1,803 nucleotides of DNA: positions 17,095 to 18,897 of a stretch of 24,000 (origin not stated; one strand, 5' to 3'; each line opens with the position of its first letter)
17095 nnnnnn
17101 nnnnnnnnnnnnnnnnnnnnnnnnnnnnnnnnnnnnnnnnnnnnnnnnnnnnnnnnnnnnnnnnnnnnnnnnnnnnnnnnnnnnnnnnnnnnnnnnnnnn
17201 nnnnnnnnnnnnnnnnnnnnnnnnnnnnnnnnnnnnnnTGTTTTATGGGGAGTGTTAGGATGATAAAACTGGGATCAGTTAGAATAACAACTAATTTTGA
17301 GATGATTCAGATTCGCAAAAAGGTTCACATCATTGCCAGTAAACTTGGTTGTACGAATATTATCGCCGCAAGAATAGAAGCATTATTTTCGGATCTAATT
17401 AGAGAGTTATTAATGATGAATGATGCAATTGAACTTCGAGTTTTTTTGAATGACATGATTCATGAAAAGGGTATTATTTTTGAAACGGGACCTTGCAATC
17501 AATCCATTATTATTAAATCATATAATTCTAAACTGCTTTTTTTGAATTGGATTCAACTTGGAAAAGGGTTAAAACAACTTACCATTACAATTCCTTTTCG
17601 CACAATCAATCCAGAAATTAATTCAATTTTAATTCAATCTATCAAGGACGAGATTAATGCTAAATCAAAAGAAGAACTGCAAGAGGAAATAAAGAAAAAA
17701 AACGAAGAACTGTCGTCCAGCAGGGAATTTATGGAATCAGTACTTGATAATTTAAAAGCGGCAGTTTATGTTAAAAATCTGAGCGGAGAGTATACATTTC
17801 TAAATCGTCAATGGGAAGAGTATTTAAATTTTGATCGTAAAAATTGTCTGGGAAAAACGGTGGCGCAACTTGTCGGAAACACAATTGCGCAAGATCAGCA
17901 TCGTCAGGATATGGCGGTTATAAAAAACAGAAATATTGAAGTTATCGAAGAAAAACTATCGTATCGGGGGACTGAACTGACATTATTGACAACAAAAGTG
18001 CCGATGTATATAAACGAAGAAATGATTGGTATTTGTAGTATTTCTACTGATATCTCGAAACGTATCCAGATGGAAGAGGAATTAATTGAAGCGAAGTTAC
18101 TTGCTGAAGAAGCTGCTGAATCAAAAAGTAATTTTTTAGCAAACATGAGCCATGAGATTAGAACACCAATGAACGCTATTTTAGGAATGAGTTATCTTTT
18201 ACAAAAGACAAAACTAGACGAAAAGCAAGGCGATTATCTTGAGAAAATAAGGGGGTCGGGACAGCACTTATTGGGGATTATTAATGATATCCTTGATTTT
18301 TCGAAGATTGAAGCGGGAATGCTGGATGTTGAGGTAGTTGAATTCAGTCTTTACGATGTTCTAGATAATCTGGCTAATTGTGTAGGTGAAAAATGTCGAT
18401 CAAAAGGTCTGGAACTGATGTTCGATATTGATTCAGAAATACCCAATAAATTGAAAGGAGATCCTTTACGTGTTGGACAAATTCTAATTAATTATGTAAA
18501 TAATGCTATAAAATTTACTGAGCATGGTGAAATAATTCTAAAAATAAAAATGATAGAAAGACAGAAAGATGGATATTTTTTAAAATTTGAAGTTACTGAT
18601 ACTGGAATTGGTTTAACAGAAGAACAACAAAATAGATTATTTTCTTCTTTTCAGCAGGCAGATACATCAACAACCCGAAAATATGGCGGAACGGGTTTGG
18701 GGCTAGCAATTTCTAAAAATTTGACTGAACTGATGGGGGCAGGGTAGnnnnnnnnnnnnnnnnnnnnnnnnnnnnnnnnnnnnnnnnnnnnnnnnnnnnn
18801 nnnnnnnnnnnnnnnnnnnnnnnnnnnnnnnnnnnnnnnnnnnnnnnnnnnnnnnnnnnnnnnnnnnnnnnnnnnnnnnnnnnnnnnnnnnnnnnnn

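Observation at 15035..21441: Stressosome-type RsbR-S-T-X module wired to a hybrid histidine kinase and a REC-HD-GYP phosphodiesterase, with no sigma factor or RsbU/V/W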

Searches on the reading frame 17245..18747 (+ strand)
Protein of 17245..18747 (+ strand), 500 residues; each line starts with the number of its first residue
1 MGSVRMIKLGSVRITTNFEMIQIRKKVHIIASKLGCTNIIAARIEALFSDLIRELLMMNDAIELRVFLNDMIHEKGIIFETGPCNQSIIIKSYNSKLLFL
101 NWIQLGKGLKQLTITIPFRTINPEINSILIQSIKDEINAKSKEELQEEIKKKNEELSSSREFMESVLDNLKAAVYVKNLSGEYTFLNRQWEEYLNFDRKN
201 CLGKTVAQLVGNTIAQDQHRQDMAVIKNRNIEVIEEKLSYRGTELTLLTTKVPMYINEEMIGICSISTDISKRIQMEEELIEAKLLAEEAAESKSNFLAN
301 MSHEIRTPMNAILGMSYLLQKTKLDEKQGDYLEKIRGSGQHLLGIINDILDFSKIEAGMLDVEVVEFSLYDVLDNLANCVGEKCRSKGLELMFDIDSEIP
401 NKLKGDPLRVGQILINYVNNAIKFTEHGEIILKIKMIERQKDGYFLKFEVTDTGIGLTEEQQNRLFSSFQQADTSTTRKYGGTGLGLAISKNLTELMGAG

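Call 8: search_protein_families(library=pfam, proteins=[window:17245-18747:+], max_evalue=0.01)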
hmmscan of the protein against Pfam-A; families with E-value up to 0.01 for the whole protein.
window:17245-18747:+ (500 aa): 5 families
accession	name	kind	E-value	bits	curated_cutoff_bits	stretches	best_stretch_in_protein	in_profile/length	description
PF00512.31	HisKA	-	9.1e-24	83.7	26.9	1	293-358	1-66/66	His Kinase A (phospho-acceptor) domain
PF02518.31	HATPase_c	-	3.6e-20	72.9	26.4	1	405-498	1-88/111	Histidine kinase-, DNA gyrase B-, and HSP90-like ATPase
PF08448.16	PAS_4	-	2e-11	44.5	23.1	1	167-273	1-108/110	PAS fold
PF00989.32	PAS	-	8.6e-08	32.6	22.6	1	161-270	1-113/113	PAS fold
PF13426.13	PAS_9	-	0.0005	20.8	27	1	173-271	3-102/103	PAS domain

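Call 22: find_homologous_proteins(query=window:17245-18747:+, max_evalue=1e-10)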
Query window:17245-18747:+ (500 aa): 8000 proteins with E <= 1e-10 among 8000 candidates; the best 120 are listed.
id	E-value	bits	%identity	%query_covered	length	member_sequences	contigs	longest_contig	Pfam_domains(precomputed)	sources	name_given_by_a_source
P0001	0.0e+0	1070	100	99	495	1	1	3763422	PF08448.17,PF02518.32,PF00512.32,PF00989.32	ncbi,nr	ncbi:ATP-binding protein [Eubacteriaceae bacterium ES2]|nr:ATP-binding protein [Eubacteriaceae bacte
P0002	2.8e-149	516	53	99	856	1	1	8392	PF08448.17,PF02518.32,PF00512.32,PF00989.32,PF00072.31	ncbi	-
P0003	2.5e-133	464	50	95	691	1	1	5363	PF13426.14,PF08448.17,PF02518.32,PF00512.32,PF00989.32,PF01627.29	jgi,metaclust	metaclust:\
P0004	2.9e-113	397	41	99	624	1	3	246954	PF08448.17,PF02518.32,PF00512.32,PF00989.32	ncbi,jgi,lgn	jgi:two-component system, sensor histidine kinase and response regulator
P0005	5.1e-111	390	42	99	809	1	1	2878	PF13426.14,PF08448.17,PF02518.32,PF00512.32,PF00989.32,PF00072.31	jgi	jgi:two-component system, sensor histidine kinase and response regulator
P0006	3.4e-110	387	41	99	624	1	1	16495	PF08448.17,PF02518.32,PF00512.32,PF00989.32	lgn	-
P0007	3.8e-100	354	47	74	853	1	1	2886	PF08447.19,PF13426.14,PF08448.17,PF02518.32,PF00512.32,PF00989.32,PF00072.31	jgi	jgi:two-component system, sensor histidine kinase and response regulator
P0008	4.5e-100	354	68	44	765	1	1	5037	PF02518.32,PF00512.32,PF00072.31,PF01627.29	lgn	-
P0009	1.2e-98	349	59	48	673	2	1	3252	PF08447.19,PF13426.14,PF13188.14,PF08448.17,PF02518.32,PF00512.32,PF00989.32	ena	-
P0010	1.3e-97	346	66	44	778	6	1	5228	PF02518.32,PF00512.32,PF00072.31,PF01627.29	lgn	-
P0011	1.8e-97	345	50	70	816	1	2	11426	PF08447.19,PF13426.14,PF13188.14,PF12860.14,PF08448.17,PF02518.32,PF00512.32,PF00989.32,PF00072.31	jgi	jgi:two-component system, sensor histidine kinase and response regulator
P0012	3.2e-96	341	69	41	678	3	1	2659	PF02518.32,PF00512.32,PF00072.31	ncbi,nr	ncbi:MAG TPA: response regulator, partial [Lachnospiraceae bacterium]|nr:response regulator [Lachnos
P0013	2.6e-95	338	69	44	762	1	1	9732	PF02518.32,PF00512.32,PF00072.31,PF01627.29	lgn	-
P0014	3.5e-95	338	50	65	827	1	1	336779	PF08447.19,PF13426.14,PF08448.17,PF02518.32,PF00512.32,PF00989.32,PF00072.31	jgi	jgi:two-component system sensor histidine kinase/response regulator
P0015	8.1e-95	337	68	41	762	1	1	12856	PF02518.32,PF00512.32,PF00072.31,PF01627.29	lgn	-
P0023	2.9e-94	335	63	44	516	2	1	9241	PF02518.32,PF00512.32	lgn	-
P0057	1.3e-90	323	61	43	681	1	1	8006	PF02518.32,PF00512.32,PF00072.31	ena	-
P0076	1.1e-88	316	37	99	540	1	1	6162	PF08447.19,PF13426.14,PF13188.14,PF08448.17,PF02518.32,PF00512.32,PF00989.32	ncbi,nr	ncbi:MAG: PAS domain S-box protein, partial [Deltaproteobacteria bacterium]|nr:PAS domain S-box prot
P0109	3.1e-86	308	38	99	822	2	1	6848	PF08447.19,PF02518.32,PF00512.32,PF00072.31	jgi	jgi:two-component system sensor histidine kinase/response regulator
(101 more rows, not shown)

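Call 25: find_encoding_contigs(protein=P0002, flank=8000, max_places=3)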
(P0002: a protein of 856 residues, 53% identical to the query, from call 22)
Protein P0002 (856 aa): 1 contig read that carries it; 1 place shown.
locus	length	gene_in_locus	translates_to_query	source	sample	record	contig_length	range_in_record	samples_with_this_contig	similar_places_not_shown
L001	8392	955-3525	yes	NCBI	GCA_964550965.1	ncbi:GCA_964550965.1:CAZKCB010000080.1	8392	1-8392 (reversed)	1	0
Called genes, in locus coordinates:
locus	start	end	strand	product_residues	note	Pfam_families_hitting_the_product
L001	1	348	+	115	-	?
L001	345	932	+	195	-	PF07228:SpoIIE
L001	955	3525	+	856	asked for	PF00989:PAS, PF08448:PAS_4, PF00512:HisKA, PF02518:HATPase_c, PF00072:Response_reg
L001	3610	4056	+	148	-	PF01627:Hpt (weak)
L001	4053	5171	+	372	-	PF00072:Response_reg, PF13487:HD_5, PF01966:HD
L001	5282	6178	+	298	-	PF00753:Lactamase_B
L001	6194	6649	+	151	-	PF06902:Fer4_19, PF09360:zf-CDGSH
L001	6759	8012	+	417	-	PF00395:SLH, PF16893:fn3_2 (faint), PF00041:fn3, PF16656:Pur_ac_phosph_N (faint), PF00041:fn3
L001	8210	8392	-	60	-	?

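Call 26: find_encoding_contigs(protein=P0004, flank=8000, max_places=3)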
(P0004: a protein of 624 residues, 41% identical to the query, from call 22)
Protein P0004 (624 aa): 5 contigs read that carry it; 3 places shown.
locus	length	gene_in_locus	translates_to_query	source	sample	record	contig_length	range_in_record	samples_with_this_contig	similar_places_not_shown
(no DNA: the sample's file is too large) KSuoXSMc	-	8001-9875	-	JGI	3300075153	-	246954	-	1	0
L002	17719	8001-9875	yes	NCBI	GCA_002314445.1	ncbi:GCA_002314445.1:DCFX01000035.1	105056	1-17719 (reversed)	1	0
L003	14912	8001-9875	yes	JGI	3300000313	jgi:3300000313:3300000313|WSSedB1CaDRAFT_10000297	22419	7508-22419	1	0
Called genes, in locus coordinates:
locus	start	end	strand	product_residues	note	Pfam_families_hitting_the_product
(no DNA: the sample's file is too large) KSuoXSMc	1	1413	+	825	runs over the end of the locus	PF06165:GH94_b-supersand, PF17167:Glyco_hydro_94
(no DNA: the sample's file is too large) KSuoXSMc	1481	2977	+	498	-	PF00675:Peptidase_M16, PF05193:Peptidase_M16_C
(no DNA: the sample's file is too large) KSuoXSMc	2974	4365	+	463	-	PF00675:Peptidase_M16, PF05193:Peptidase_M16_C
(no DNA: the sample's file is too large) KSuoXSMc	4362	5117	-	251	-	PF09297:Zn_ribbon_NUD (weak), PF00293:NUDIX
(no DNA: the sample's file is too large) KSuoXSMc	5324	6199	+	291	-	PF00990:GGDEF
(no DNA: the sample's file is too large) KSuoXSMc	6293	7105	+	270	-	PF00989:PAS (faint), PF08448:PAS_4, PF13426:PAS_9, PF01740:STAS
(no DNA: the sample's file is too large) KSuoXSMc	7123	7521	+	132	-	-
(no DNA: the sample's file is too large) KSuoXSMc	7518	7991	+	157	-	PF13581:HATPase_c_2, PF02518:HATPase_c (weak)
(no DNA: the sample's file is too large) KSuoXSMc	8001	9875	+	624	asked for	PF00989:PAS (faint), PF08448:PAS_4, PF00512:HisKA, PF02518:HATPase_c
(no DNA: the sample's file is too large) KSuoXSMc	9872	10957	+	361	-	PF00072:Response_reg, PF13487:HD_5, PF01966:HD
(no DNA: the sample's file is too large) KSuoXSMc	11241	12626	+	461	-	PF25917:BSH_RND, PF25919:BSH_CusB (faint), PF25973:BSH_CzcB, PF25954:Beta-barrel_RND_2, PF25990:Beta-barrel_YknX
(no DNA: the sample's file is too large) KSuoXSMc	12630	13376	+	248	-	PF02463:SMC_N (faint), PF00005:ABC_tran, PF13304:AAA_21 (faint)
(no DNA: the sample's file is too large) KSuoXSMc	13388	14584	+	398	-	PF12704:MacB_PCD, PF02687:FtsX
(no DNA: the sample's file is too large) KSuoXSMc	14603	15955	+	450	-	-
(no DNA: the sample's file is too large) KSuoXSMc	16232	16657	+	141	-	PF00334:NDK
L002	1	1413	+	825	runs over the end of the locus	PF06165:GH94_b-supersand, PF17167:Glyco_hydro_94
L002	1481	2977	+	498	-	PF00675:Peptidase_M16, PF05193:Peptidase_M16_C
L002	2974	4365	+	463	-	PF00675:Peptidase_M16, PF05193:Peptidase_M16_C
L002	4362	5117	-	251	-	PF09297:Zn_ribbon_NUD (weak), PF00293:NUDIX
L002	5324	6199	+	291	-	PF00990:GGDEF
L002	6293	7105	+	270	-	PF00989:PAS (faint), PF08448:PAS_4, PF13426:PAS_9, PF01740:STAS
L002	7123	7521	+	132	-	-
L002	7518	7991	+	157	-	PF13581:HATPase_c_2, PF02518:HATPase_c (weak)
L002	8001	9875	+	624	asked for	PF00989:PAS (faint), PF08448:PAS_4, PF00512:HisKA, PF02518:HATPase_c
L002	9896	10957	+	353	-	PF00072:Response_reg, PF13487:HD_5, PF01966:HD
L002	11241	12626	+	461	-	PF25917:BSH_RND, PF25919:BSH_CusB (faint), PF25973:BSH_CzcB, PF25954:Beta-barrel_RND_2, PF25990:Beta-barrel_YknX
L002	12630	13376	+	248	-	PF02463:SMC_N (faint), PF00005:ABC_tran, PF13304:AAA_21 (faint)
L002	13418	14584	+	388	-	PF12704:MacB_PCD, PF02687:FtsX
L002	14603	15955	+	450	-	-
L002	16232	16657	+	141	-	PF00334:NDK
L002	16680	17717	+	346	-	?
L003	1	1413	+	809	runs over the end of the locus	PF06165:GH94_b-supersand, PF17167:Glyco_hydro_94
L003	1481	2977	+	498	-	PF00675:Peptidase_M16, PF05193:Peptidase_M16_C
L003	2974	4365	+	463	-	PF00675:Peptidase_M16, PF05193:Peptidase_M16_C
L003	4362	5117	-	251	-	PF09297:Zn_ribbon_NUD (weak), PF00293:NUDIX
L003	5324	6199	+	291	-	PF00990:GGDEF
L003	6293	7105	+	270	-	PF00989:PAS (faint), PF08448:PAS_4, PF13426:PAS_9, PF01740:STAS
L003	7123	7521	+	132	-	-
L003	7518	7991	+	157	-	PF13581:HATPase_c_2, PF02518:HATPase_c (weak)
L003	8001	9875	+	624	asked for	PF00989:PAS (faint), PF08448:PAS_4, PF00512:HisKA, PF02518:HATPase_c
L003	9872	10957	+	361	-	PF00072:Response_reg, PF13487:HD_5, PF01966:HD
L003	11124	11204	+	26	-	-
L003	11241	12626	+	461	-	PF25917:BSH_RND, PF25919:BSH_CusB (faint), PF25973:BSH_CzcB, PF25954:Beta-barrel_RND_2, PF25990:Beta-barrel_YknX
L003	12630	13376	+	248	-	PF02463:SMC_N (faint), PF00005:ABC_tran, PF13304:AAA_21 (faint)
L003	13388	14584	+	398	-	PF12704:MacB_PCD, PF02687:FtsX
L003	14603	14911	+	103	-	?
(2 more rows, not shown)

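Call 28: find_encoding_contigs(protein=P0109, flank=8000, max_places=2)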
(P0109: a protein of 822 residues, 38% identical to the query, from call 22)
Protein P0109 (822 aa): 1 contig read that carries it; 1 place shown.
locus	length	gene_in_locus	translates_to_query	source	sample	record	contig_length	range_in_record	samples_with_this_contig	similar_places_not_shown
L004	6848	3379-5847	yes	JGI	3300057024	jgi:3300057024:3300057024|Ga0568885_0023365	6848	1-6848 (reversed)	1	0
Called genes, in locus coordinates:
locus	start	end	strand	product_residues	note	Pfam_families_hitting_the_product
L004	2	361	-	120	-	?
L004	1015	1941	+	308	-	PF11563:Protoglobin, PF01740:STAS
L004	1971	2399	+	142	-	-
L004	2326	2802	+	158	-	PF13581:HATPase_c_2 (weak), PF02518:HATPase_c (weak)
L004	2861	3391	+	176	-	-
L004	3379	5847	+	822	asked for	PF08447:PAS_3, PF00512:HisKA, PF02518:HATPase_c, PF00072:Response_reg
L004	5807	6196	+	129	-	PF01627:Hpt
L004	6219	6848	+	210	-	?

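Call 29: find_encoding_contigs(protein=P0076, flank=8000, max_places=2)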
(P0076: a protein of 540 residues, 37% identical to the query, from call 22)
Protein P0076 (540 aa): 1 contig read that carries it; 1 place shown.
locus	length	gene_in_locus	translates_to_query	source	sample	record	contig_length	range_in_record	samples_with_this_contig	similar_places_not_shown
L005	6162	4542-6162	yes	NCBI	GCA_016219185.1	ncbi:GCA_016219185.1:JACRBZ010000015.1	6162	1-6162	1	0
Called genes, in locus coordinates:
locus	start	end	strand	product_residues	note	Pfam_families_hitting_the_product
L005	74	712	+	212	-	PF01627:Hpt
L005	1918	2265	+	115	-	-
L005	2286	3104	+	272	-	PF00989:PAS (weak), PF08448:PAS_4, PF13426:PAS_9, PF01740:STAS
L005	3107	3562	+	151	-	PF01740:STAS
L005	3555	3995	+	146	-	PF13581:HATPase_c_2, PF02518:HATPase_c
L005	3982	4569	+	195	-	PF07228:SpoIIE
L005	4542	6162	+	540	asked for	PF00989:PAS, PF13188:PAS_8 (weak), PF08448:PAS_4, PF13426:PAS_9, PF08447:PAS_3, PF00512:HisKA, PF02518:HATPase_c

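Call 70: find_encoding_contigs(protein=P0001, flank=6000, max_places=2)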
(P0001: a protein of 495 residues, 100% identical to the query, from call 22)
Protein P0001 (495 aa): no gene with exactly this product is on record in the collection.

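Call 72: find_encoding_contigs(protein=P0023, flank=6000, max_places=1)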
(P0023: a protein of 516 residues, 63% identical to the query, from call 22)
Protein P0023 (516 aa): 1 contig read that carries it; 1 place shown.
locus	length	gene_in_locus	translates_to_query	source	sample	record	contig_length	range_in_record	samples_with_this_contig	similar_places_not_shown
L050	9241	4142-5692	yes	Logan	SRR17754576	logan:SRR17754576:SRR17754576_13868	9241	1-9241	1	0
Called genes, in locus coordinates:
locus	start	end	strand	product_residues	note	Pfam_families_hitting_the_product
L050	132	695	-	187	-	PF02915:Rubrerythrin (faint), PF22277:EncFtn-like (weak), PF03232:COQ7 (faint)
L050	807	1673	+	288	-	PF04632:FUSC (weak), PF06081:ArAE_1, PF13515:FUSC_2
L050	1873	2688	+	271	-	PF00989:PAS, PF08448:PAS_4, PF13426:PAS_9, PF01740:STAS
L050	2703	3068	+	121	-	-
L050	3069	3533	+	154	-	PF13581:HATPase_c_2, PF02518:HATPase_c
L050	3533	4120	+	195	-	PF07228:SpoIIE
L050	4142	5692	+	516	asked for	PF00512:HisKA, PF02518:HATPase_c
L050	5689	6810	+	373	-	PF00072:Response_reg, PF00512:HisKA, PF02518:HATPase_c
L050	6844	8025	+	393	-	PF00072:Response_reg, PF12833:HTH_18, PF00165:HTH_AraC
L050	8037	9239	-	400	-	?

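Call 73: find_encoding_contigs(protein=P0057, flank=6000, max_places=1)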
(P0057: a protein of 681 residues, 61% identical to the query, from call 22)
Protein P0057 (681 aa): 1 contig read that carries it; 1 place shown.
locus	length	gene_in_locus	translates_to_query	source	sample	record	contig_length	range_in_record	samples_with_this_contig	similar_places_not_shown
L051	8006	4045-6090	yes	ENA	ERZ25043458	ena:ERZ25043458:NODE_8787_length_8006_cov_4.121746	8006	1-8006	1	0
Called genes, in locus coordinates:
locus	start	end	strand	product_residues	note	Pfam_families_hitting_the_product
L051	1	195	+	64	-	?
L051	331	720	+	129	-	-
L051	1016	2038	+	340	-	PF02743:dCache_1, PF21623:HK_sensor_dom_bact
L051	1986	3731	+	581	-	PF00989:PAS, PF08448:PAS_4 (weak), PF13188:PAS_8 (weak), PF13426:PAS_9, PF00990:GGDEF, PF00563:EAL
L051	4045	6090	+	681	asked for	PF00512:HisKA, PF02518:HATPase_c, PF00072:Response_reg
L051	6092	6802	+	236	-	PF01627:Hpt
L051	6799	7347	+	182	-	PF00072:Response_reg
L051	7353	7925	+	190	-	PF01966:HD, PF13487:HD_5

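Call 74: search_dna_similar(query=L004:3385-3900:+, collection=plasmids, mode=protein, max_evalue=0.001, max_rows=15)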
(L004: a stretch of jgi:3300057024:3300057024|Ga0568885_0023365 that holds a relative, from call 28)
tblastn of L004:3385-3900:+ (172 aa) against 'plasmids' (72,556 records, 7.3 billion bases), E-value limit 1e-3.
No match.
